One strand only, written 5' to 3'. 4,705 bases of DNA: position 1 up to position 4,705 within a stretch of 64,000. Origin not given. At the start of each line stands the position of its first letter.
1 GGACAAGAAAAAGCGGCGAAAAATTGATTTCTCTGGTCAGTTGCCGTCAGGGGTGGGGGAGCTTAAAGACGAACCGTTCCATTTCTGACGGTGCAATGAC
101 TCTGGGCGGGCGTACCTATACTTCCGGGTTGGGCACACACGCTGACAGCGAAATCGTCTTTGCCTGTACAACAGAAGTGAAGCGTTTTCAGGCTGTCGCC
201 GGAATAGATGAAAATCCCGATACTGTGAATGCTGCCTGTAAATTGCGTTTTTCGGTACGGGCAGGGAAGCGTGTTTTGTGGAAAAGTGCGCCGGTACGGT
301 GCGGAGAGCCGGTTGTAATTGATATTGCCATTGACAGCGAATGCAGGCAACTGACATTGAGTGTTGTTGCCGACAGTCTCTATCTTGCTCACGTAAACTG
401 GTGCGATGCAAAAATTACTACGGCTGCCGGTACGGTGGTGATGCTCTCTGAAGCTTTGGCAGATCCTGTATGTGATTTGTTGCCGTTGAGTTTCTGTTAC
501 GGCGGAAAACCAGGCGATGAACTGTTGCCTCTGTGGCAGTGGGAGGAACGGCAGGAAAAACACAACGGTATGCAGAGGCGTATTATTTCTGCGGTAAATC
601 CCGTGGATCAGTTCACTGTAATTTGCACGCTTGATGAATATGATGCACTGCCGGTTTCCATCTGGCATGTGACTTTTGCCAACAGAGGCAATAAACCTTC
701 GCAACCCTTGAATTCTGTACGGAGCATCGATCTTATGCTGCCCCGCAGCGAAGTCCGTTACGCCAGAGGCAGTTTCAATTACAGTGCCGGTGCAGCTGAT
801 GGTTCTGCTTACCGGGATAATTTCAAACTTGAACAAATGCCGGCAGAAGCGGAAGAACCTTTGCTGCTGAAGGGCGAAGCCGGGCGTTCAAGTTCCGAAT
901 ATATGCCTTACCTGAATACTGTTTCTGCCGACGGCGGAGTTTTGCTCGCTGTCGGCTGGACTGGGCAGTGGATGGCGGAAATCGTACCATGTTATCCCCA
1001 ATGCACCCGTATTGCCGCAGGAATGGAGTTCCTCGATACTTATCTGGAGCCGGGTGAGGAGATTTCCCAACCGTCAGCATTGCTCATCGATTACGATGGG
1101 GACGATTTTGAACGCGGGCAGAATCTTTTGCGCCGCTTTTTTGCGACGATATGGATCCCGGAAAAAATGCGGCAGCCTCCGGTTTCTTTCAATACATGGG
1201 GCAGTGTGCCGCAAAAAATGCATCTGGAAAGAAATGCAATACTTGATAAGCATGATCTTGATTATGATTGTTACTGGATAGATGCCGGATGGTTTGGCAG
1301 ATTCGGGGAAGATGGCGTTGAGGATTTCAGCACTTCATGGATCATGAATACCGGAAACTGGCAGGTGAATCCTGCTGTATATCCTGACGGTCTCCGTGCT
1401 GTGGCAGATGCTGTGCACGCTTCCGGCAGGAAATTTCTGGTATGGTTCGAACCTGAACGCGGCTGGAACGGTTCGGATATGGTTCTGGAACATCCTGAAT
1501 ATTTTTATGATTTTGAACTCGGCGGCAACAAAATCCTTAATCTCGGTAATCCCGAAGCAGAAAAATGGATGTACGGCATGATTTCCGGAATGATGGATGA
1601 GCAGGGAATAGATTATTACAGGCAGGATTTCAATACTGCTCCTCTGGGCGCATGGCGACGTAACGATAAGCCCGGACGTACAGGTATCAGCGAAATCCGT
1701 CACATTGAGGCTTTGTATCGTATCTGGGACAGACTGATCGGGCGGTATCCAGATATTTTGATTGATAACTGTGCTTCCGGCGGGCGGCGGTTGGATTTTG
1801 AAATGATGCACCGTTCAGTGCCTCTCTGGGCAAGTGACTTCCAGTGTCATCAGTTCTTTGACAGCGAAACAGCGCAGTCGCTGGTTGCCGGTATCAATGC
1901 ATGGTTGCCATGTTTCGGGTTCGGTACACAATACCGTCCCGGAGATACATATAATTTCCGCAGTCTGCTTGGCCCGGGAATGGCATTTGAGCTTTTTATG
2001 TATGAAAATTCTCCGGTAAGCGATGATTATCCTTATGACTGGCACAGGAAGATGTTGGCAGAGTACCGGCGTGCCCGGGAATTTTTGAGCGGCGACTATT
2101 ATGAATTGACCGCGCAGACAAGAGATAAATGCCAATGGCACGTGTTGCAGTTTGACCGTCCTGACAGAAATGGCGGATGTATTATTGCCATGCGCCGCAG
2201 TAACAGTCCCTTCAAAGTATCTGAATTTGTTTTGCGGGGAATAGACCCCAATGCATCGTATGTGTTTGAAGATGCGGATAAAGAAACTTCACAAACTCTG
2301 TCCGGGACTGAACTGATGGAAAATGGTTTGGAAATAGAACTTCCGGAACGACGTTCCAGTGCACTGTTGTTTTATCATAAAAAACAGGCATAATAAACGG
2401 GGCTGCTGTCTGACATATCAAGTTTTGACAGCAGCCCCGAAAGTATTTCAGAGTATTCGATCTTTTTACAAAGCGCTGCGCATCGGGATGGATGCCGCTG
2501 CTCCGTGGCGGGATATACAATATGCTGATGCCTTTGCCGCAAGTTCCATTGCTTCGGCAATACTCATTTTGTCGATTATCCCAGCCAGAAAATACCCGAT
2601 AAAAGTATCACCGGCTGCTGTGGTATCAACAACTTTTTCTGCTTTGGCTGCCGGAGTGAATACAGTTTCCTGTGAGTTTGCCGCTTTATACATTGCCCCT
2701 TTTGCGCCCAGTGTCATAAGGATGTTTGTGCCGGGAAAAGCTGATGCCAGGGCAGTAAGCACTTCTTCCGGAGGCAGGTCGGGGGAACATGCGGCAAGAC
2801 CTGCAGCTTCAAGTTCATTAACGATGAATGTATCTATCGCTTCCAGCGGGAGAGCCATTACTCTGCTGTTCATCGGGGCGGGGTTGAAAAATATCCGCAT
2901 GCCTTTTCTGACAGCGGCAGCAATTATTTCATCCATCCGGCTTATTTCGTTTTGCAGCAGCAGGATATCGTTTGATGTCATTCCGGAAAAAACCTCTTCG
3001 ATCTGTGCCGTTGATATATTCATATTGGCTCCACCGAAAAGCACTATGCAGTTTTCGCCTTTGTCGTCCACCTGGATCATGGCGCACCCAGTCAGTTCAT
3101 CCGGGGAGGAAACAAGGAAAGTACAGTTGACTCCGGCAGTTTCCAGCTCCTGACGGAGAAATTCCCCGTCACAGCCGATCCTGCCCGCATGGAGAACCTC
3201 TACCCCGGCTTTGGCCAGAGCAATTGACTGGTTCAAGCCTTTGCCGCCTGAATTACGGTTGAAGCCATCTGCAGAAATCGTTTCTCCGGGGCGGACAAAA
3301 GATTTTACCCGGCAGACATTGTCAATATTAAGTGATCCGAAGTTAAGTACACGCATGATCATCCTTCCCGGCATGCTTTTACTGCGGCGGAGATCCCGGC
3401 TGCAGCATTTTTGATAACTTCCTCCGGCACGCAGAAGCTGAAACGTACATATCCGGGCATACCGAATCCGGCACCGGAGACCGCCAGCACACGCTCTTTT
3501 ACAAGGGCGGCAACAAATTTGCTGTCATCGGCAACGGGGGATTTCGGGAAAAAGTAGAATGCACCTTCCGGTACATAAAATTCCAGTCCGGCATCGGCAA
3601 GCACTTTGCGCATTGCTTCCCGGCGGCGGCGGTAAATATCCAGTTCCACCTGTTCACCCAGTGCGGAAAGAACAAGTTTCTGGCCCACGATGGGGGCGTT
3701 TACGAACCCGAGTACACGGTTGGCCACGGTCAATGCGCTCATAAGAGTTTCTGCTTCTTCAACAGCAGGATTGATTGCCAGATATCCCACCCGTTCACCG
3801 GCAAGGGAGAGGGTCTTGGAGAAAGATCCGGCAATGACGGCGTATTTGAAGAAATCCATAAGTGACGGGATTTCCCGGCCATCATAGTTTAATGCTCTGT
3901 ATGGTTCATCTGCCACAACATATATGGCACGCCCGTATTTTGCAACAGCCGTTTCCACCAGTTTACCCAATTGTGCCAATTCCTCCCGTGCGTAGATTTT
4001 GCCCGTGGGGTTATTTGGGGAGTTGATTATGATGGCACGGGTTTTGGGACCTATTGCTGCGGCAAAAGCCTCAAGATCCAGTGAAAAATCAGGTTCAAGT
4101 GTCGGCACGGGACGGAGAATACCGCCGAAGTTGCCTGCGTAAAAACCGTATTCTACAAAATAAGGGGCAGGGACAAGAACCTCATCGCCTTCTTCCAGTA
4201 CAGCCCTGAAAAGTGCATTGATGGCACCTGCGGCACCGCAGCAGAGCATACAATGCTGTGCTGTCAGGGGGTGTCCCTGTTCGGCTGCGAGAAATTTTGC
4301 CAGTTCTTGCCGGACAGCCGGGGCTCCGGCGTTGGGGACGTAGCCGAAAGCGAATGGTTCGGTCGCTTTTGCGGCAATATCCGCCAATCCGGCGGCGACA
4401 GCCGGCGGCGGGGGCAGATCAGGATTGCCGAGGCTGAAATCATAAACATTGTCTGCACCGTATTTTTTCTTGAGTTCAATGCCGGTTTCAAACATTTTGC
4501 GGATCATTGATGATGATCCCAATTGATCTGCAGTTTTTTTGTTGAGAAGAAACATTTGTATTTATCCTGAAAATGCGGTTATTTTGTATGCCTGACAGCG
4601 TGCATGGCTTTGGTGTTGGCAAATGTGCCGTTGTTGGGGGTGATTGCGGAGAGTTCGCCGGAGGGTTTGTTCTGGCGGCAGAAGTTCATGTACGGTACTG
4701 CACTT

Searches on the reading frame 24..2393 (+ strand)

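Call 71: search_protein_families(library=pfam, proteins=[window:24-2393:+], max_evalue=0.00001)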
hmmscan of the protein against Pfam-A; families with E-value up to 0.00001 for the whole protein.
window:24-2393:+ (789 aa): 3 families
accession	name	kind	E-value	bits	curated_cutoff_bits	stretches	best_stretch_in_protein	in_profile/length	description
PF02065.24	Melibiase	-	5.8e-31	108.2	27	1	383-605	39-260/347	Melibiase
PF08305.17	NPCBM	-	3.6e-22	79.3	23.9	1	6-132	12-137/137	NPCBM/NEW2 domain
PF16874.11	Glyco_hydro_36C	-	2.6e-06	28.2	27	1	707-779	3-72/77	Glycosyl hydrolase family 36 C-terminal domain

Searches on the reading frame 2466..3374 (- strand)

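Call 71: search_protein_families(library=pfam, proteins=[window:2466-3374:-], max_evalue=0.00001)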
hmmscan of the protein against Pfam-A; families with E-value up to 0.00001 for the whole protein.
window:2466-3374:- (302 aa): 1 family
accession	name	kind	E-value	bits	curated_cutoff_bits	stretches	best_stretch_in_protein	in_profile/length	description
PF00294.29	PfkB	-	3e-49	168.4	25.8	1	9-297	4-300/302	pfkB family carbohydrate kinase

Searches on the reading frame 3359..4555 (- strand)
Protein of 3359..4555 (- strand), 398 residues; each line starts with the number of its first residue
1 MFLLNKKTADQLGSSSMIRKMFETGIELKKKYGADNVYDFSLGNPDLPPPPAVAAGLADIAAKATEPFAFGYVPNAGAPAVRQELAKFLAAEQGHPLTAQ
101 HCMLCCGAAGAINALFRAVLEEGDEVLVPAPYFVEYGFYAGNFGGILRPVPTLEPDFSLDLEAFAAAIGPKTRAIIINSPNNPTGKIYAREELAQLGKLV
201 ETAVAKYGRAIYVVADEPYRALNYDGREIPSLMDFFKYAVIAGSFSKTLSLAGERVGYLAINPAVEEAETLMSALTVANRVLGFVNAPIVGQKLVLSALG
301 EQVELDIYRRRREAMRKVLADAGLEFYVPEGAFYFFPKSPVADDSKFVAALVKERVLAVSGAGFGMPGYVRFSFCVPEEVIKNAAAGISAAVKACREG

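Call 71: search_protein_families(library=pfam, proteins=[window:3359-4555:-], max_evalue=0.00001)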
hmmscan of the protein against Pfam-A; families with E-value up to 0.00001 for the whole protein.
window:3359-4555:- (398 aa): 1 family
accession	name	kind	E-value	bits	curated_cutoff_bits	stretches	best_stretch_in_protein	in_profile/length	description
PF00155.27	Aminotran_1_2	-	8.9e-52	176.9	19.7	1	37-387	3-360/361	Aminotransferase class I and II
